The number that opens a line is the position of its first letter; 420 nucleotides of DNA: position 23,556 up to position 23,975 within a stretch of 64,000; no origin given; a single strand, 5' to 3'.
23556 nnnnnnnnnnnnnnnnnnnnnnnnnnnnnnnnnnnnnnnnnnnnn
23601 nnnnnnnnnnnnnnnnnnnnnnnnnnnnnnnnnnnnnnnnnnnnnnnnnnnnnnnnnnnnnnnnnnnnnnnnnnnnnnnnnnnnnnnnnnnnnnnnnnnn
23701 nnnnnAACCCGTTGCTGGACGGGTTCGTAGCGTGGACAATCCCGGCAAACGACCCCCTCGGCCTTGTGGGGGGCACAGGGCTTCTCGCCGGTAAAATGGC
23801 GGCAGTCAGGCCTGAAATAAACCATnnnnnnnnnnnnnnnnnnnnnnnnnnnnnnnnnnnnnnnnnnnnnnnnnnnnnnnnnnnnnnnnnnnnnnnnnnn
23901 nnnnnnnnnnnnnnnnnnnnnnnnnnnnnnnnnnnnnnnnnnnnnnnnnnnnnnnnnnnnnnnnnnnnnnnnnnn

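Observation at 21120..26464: Three more DPM1-like polyprenyl-P-hexose synthase genes, a methyltransferase and a Cys-ribbon GT9 in one minus-strand block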

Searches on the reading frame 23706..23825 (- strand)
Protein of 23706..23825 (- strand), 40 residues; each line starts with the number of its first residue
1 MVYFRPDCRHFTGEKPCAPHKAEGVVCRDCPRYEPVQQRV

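Call 66: search_protein_representatives(protein=window:23706-23825:-)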
Query: 40 residues. Proteins with E-value up to 0.001 (for the whole library): 108; up to 1e-10: 3; up to 1e-30: 0. The best 108 are listed.
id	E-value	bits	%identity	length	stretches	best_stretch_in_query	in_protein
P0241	3.4e-16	73.2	82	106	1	1-39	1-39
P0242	4.5e-16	72.8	74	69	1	2-40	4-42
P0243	4.6e-15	69.7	72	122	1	1-40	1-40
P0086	2.1e-09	52.3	70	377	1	4-36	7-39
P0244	6.1e-09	50.9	59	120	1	4-40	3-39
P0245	2.6e-08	48.9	54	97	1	2-40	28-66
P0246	3.9e-08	48.4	51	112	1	4-40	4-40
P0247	4.2e-08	48.3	58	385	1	3-40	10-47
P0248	6.6e-08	47.7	58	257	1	4-39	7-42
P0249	7.7e-08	47.5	62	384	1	7-40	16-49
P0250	1.2e-07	46.9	61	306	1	5-40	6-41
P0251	1.4e-07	46.7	57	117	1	6-40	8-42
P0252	1.7e-07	46.4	58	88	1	3-40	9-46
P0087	2.6e-07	45.8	59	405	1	4-40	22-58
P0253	4.1e-07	45.2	49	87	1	3-39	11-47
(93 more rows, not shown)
